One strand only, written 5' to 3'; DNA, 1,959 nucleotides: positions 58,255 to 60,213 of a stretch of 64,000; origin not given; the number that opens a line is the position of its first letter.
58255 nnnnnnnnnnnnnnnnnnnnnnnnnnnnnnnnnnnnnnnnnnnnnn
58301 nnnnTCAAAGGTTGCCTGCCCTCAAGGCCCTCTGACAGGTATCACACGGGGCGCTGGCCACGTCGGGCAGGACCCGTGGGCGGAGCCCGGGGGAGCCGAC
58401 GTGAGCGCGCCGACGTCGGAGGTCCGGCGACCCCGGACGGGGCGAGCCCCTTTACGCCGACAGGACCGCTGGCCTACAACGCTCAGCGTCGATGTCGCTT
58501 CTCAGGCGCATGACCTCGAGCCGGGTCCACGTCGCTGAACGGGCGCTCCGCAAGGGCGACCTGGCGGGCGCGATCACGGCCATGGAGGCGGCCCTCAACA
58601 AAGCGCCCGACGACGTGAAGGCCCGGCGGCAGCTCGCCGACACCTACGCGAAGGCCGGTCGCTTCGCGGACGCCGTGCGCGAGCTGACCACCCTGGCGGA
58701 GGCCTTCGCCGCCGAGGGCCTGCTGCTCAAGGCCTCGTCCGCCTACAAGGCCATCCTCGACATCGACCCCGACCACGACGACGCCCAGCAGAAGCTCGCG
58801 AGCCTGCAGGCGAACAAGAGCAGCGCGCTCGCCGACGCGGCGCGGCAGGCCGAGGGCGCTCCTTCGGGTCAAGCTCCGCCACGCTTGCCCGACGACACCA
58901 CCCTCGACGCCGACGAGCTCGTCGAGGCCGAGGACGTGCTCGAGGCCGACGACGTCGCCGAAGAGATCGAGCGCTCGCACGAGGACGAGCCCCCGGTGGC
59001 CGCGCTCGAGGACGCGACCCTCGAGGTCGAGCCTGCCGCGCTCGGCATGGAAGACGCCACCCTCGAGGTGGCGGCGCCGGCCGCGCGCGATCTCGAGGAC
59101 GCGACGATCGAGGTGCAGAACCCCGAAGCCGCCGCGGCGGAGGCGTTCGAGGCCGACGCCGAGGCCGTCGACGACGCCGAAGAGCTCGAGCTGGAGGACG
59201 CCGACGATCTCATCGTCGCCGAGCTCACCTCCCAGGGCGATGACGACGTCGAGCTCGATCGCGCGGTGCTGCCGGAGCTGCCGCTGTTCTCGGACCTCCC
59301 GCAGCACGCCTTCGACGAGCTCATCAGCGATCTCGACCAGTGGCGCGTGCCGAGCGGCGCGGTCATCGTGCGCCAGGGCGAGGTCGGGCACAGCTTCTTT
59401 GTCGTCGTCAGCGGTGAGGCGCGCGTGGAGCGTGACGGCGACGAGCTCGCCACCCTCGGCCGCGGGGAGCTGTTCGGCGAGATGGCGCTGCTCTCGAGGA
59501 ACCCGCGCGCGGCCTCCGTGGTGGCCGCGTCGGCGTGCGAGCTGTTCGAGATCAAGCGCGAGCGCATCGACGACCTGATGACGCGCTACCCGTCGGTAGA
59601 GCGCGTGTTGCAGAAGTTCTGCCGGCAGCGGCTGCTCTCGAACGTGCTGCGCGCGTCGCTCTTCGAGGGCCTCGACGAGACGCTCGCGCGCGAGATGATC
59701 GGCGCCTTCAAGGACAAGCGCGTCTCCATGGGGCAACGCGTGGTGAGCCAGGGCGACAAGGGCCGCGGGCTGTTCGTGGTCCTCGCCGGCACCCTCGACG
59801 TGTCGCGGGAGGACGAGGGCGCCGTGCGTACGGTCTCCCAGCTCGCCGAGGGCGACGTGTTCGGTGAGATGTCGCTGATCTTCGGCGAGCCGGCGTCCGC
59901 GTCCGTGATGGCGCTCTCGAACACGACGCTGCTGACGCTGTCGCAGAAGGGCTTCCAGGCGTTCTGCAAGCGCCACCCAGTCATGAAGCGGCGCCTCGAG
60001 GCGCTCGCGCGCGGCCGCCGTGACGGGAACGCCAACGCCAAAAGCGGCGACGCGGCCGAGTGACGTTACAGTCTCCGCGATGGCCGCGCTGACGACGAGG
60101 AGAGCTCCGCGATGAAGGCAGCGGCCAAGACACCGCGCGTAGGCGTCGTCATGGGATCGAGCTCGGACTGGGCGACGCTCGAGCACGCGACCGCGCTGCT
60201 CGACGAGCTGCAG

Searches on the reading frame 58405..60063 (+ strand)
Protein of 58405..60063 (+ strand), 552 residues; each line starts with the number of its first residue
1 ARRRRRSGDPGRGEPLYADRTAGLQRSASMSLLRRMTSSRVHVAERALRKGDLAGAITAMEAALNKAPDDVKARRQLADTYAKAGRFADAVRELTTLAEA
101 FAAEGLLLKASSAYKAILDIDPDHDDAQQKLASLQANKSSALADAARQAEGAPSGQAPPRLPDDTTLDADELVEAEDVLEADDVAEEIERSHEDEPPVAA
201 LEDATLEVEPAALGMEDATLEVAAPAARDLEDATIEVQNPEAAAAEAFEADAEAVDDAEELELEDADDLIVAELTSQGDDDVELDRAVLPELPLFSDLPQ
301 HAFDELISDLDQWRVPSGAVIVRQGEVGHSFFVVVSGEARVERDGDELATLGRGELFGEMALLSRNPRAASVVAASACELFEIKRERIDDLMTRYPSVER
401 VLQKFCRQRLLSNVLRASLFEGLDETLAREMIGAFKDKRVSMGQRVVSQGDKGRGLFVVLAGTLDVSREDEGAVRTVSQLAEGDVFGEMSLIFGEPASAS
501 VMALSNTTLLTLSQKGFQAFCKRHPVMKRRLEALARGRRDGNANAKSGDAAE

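Call 44: search_protein_families(library=pfam, proteins=[window:58405-60063:+], max_evalue=0.001)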
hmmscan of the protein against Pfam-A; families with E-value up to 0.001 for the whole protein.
window:58405-60063:+ (552 aa): 8 families
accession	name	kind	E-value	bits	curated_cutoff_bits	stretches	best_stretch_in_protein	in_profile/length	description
PF00027.35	cNMP_binding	-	2e-43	146.7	27.5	2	314-395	3-89/89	Cyclic nucleotide-binding domain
PF14559.12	TPR_19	-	3.8e-08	34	25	1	47-101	1-55/68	Tetratricopeptide repeat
PF07719.23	TPR_2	-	9.3e-06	25.8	27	0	45-70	9-34/34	Tetratricopeptide repeat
PF13431.12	TPR_17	-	1.2e-05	25.6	24.4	0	60-91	2-33/34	Tetratricopeptide repeat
PF14561.12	TPR_20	-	9.3e-05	23.1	25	1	55-97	6-48/90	Tetratricopeptide repeat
PF13432.12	TPR_16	-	9.6e-05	23.2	32.7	1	45-93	5-52/65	Tetratricopeptide repeat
PF13428.12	TPR_14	-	0.00016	22.4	23.5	0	43-79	7-43/44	Tetratricopeptide repeat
PF07883.17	Cupin_2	-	0.00068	19.7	27.2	0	314-359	4-48/70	Cupin domain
